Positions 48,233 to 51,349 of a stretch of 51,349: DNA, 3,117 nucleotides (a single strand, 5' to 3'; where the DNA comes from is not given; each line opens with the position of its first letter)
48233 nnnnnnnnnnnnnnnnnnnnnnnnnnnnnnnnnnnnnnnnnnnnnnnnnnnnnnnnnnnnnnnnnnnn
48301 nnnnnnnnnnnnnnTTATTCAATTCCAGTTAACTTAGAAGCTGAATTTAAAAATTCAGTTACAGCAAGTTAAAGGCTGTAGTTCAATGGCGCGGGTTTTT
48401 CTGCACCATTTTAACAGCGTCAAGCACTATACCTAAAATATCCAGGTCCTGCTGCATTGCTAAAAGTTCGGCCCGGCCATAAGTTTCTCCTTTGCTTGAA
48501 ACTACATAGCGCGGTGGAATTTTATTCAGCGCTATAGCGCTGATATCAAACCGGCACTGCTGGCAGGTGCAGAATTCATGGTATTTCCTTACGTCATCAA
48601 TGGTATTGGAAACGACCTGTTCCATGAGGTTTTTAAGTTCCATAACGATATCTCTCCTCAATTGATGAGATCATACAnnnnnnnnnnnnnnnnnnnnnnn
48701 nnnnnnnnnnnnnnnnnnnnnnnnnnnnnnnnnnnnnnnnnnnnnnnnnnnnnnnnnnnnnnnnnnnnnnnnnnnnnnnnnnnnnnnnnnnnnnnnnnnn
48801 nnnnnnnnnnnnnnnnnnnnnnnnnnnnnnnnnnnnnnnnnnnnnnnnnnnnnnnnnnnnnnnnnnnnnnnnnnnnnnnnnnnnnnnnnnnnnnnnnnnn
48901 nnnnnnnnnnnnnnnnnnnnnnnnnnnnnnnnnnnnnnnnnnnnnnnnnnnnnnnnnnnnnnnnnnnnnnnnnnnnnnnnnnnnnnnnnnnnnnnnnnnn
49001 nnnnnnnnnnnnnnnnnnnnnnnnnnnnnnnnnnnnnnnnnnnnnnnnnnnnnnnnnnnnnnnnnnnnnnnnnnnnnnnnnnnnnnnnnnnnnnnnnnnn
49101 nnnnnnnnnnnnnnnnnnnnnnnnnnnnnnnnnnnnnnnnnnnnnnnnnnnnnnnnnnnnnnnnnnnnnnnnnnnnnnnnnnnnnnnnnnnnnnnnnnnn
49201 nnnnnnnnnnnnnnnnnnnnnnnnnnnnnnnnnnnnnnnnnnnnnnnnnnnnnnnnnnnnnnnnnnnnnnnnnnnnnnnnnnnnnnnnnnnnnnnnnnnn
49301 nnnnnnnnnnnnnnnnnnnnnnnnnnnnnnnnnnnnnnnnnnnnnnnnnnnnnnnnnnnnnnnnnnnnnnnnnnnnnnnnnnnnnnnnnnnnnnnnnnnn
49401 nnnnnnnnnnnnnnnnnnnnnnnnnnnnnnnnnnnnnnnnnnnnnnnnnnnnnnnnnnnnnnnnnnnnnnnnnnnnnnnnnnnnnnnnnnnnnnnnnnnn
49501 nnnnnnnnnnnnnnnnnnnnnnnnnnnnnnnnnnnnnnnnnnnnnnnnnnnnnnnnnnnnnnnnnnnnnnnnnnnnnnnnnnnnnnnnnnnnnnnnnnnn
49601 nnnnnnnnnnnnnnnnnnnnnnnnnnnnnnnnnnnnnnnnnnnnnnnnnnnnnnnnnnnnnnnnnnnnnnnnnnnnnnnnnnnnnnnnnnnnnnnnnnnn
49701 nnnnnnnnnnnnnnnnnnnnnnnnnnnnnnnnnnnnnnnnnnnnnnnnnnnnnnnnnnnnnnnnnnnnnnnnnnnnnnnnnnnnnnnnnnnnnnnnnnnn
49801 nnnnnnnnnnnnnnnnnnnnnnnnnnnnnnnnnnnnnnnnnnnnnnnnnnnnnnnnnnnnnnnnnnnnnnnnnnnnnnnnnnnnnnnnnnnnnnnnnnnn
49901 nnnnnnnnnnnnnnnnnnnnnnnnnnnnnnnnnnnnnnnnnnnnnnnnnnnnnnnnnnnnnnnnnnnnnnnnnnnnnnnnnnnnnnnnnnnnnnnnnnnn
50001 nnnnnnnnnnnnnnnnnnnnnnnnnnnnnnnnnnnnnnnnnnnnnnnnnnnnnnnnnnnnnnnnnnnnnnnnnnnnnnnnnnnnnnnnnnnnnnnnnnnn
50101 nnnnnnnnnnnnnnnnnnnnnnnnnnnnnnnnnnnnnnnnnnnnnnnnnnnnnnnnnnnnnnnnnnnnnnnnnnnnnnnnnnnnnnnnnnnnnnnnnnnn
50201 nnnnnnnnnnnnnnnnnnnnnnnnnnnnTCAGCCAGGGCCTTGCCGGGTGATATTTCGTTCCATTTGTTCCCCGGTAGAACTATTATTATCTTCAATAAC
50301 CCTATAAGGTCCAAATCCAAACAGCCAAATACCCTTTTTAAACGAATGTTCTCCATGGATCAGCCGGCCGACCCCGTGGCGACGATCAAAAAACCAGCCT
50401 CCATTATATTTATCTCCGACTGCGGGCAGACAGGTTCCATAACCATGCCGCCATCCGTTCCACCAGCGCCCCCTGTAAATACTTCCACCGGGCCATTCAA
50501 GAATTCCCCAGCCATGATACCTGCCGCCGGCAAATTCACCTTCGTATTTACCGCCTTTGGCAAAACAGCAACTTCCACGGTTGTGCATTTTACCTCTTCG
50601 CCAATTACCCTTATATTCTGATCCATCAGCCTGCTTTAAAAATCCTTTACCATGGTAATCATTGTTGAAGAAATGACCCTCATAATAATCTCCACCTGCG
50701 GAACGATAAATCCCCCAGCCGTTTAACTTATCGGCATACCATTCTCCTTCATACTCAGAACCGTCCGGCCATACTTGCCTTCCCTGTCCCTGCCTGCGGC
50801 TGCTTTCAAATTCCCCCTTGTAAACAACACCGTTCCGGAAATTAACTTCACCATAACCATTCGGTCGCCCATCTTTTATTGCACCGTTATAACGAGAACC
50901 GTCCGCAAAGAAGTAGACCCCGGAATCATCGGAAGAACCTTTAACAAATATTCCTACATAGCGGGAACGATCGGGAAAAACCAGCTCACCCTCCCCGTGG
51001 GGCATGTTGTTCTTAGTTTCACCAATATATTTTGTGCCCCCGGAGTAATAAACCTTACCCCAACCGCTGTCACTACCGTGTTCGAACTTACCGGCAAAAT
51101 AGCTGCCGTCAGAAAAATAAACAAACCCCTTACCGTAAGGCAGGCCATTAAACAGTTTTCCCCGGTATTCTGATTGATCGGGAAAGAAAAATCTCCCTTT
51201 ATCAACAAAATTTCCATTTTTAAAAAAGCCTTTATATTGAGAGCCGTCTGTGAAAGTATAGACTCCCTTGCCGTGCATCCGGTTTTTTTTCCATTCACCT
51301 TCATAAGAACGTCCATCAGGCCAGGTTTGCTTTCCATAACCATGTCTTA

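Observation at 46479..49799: HD-GYP + ComFB + FapA(DUF342) trio placed between a c-di-GMP riboswitch and flgM: candidate second-messenger module for flagellar assembly or placement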

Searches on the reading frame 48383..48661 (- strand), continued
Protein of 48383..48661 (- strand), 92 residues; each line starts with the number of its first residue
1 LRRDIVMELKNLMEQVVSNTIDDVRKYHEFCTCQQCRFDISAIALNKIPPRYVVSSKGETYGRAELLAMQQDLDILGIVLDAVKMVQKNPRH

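Call 75: find_related_loci(query=A4, collection=metagenome_contigs, flank=5000)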
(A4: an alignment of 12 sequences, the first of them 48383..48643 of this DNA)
Query A4 (86 aa) in metagenome_contigs; peptide patterns used: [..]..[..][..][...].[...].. (x = any residue, [..] = any of these).
106 stretches matched a pattern; 99 encode a relative of the query (tblastn E <= 1e-3); the best 80 are kept; 80 distinct loci.
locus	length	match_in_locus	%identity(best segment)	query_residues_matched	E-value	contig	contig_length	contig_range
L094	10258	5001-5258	100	1-86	1e-56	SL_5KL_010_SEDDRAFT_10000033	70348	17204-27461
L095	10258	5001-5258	83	1-86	2e-48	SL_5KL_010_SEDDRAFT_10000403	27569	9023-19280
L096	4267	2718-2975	80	1-86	5e-47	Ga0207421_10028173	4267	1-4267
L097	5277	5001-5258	76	1-86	1e-44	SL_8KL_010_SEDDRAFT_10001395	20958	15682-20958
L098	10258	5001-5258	69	1-86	1e-40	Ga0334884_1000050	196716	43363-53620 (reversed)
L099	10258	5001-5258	67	1-86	8e-39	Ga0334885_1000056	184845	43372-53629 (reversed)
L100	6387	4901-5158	64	1-86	3e-37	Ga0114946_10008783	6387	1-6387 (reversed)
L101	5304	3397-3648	56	3-86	9e-32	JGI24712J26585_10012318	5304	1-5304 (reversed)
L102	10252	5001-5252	56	3-86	2e-30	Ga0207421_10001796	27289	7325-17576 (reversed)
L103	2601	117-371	52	3-86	2e-30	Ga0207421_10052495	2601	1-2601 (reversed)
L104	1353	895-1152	49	1-86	4e-28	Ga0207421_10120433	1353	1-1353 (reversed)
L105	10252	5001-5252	48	1-84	2e-26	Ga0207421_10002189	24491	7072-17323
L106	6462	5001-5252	48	1-84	2e-26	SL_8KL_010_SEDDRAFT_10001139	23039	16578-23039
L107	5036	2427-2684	49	1-86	1e-25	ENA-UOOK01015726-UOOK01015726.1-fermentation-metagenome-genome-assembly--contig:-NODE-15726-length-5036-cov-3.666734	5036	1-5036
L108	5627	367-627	47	1-86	2e-24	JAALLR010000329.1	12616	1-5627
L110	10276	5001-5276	48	1-86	5e-24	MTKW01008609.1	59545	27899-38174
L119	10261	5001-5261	45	1-86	3e-21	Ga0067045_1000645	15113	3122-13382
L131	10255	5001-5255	44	2-86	8e-20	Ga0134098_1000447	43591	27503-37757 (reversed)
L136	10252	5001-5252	39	3-86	4e-19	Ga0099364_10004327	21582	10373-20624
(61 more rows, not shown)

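Call 78: search_protein_families(library=pfam, proteins=[L105:4482-4973:+, L105:5345-5791:+, L105:3244-4452:+, L110:4261-4980:+, L110:5282-6202:+, L119:4039-4620:+, L119:5350-6138:+, L131:4169-4978:+, L131:5540-6427:+, L136:5294-5851:+], max_evalue=0.001)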
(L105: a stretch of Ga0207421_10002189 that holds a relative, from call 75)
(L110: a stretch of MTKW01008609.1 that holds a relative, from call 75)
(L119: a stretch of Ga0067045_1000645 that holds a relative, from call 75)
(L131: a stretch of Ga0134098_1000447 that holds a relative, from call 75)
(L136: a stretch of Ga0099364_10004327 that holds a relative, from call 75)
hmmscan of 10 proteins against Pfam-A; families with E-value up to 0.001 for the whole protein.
L105:4482-4973:+ (163 aa): 2 families
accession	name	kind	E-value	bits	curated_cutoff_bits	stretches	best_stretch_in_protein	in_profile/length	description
PF03205.20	MobB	-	2.7e-46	157.2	26.6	1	4-135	1-133/133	Molybdopterin guanine dinucleotide synthesis protein B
PF01656.29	CbiA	-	0.00044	20.6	25.4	1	10-41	7-38/125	CobQ/CobB/MinD/ParA nucleotide binding domain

L105:5345-5791:+ (148 aa): 0 families

L105:3244-4452:+ (402 aa): 2 families
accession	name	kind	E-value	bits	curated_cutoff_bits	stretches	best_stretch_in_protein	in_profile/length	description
PF03453.22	MoeA_N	-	1.9e-35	122.3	30.8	1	3-166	2-160/160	MoeA N-terminal region (domain I and II)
PF00994.29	MoCF_biosynth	-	2.1e-23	83.1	26.6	1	180-316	2-143/144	Probable molybdopterin binding domain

L110:4261-4980:+ (239 aa): 2 families
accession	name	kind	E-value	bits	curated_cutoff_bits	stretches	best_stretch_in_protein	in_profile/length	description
PF00849.27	PseudoU_synth_2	-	2.3e-25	90.1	26.8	1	64-196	2-152/152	RNA pseudouridylate synthase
PF01479.30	S4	-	1.1e-12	47.9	22.8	1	3-37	1-36/48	S4 domain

L110:5282-6202:+ (306 aa): 1 family
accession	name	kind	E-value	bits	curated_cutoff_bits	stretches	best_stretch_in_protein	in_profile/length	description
PF01497.23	Peripla_BP_2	-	3.3e-08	33.7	27.5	1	91-239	42-195/235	Periplasmic binding protein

L119:4039-4620:+ (193 aa): 2 families
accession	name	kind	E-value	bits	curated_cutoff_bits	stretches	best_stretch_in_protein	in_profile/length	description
PF02632.19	BioY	-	9.6e-41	139.4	25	1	31-178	2-138/140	BioY family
PF12822.12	ECF_trnsprt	-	2.9e-07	31.1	30.7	1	7-175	1-165/169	ECF transporter, substrate-specific component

L119:5350-6138:+ (262 aa): 1 family
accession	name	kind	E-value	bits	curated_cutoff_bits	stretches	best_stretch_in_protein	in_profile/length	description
PF03309.20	Pan_kinase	-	8.9e-80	267.8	24.7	1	8-211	1-204/205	Type III pantothenate kinase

L131:4169-4978:+ (269 aa): 2 families
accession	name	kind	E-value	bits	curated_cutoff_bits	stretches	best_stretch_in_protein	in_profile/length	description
PF06750.18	A24_N_bact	-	1.2e-26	93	23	1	14-96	1-83/84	Bacterial Peptidase A24 N-terminal domain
PF01478.23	Peptidase_A24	-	1.7e-15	57.8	26.5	1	108-224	2-103/104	Type IV leader peptidase family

L131:5540-6427:+ (295 aa): 1 family
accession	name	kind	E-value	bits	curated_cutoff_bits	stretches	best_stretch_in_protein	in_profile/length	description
PF01261.30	AP_endonuc_2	-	1.7e-29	103.7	31.1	1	33-272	2-231/249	Xylose isomerase-like TIM barrel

L136:5294-5851:+ (185 aa): 3 families
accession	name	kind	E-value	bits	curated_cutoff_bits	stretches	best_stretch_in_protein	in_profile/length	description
PF08207.18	EFP_N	-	1.2e-27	96.1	23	1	3-60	1-58/58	Elongation factor P (EF-P) KOW-like domain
PF09285.17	Elong-fact-P_C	-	8.8e-27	93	25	1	129-184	1-56/56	Elongation factor P, C-terminal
PF01132.26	EFP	-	1.9e-22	79.4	27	1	68-120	1-53/54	Elongation factor P (EF-P) OB domain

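Call 84: find_encoding_contigs(protein=P0354, flank=6000, max_places=1)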
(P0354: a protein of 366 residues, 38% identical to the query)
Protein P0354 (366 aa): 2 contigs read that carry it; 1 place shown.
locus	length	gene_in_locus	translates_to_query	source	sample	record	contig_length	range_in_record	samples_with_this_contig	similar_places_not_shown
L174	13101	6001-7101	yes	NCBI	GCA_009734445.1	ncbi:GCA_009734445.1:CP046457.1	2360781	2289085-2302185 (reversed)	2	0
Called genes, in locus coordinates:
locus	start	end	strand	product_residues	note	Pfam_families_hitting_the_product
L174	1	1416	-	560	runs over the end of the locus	PF02776:TPP_enzyme_N, PF00205:TPP_enzyme_M, PF02775:TPP_enzyme_C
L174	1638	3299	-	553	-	PF00920:ILVD_EDD_N, PF24877:ILV_EDD_C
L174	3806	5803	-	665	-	-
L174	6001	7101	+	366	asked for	PF13487:HD_5, PF01966:HD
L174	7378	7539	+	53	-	-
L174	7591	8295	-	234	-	PF01520:Amidase_3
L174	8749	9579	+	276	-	PF02673:BacA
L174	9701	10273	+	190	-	PF04471:Mrr_cat, PF22722:NA-iREase1 (weak)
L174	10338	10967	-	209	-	PF01625:PMSR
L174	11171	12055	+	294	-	PF00753:Lactamase_B, PF19583:ODP, PF23023:Anti-Pycsar_Apyc1 (faint), PF12706:Lactamase_B_2 (faint)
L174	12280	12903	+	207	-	PF06725:3D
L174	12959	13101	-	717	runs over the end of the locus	PF00270:DEAD, PF00271:Helicase_C, PF16124:RecQ_Zn_bind, PF09382:RQC, PF00570:HRDC, PF14493:HTH_40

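Call 85: find_encoding_contigs(protein=P0330, flank=6000, max_places=1)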
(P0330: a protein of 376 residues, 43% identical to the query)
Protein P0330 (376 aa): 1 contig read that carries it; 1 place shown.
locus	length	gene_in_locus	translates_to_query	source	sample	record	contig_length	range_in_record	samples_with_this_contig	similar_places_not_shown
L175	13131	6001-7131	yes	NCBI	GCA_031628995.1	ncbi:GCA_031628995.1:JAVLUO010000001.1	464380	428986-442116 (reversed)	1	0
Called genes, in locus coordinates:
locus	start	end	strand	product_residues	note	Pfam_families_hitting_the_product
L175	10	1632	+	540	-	PF00118:Cpn60_TCP1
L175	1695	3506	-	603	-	PF00664:ABC_membrane, PF02463:SMC_N (faint), PF00005:ABC_tran, PF13304:AAA_21 (faint)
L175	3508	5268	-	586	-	PF00664:ABC_membrane, PF00005:ABC_tran, PF02463:SMC_N (weak)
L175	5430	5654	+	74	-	PF01106:NifU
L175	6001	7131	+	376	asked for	PF13487:HD_5, PF01966:HD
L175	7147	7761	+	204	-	PF12654:DUF3786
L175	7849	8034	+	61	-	PF05582:Peptidase_U57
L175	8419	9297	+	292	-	PF01063:Aminotran_4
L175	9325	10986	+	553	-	PF00920:ILVD_EDD_N, PF24877:ILV_EDD_C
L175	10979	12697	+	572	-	PF02776:TPP_enzyme_N, PF00205:TPP_enzyme_M, PF02775:TPP_enzyme_C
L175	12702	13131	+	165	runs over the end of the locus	PF01842:ACT, PF22629:ACT_AHAS_ss, PF13710:ACT_5, PF10369:ALS_ss_C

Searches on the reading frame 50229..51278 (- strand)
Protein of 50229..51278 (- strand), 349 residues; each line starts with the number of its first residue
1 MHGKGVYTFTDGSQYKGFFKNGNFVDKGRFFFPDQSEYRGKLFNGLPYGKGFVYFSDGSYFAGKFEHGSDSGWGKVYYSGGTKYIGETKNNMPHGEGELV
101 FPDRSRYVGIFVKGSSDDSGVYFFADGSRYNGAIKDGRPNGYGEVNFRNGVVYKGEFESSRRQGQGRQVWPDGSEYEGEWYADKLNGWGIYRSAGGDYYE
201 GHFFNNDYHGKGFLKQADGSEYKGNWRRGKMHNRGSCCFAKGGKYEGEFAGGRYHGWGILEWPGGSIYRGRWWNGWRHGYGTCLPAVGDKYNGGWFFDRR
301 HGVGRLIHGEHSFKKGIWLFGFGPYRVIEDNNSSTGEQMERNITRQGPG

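Call 4: search_protein_families(library=pfam, proteins=[window:50229-51278:-], max_evalue=0.01)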
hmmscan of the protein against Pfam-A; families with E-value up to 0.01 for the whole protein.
window:50229-51278:- (349 aa): 1 family
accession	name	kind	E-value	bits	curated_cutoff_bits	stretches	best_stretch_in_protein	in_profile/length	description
PF02493.26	MORN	-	7.2e-33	110.9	22.5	5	153-174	1-22/23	MORN repeat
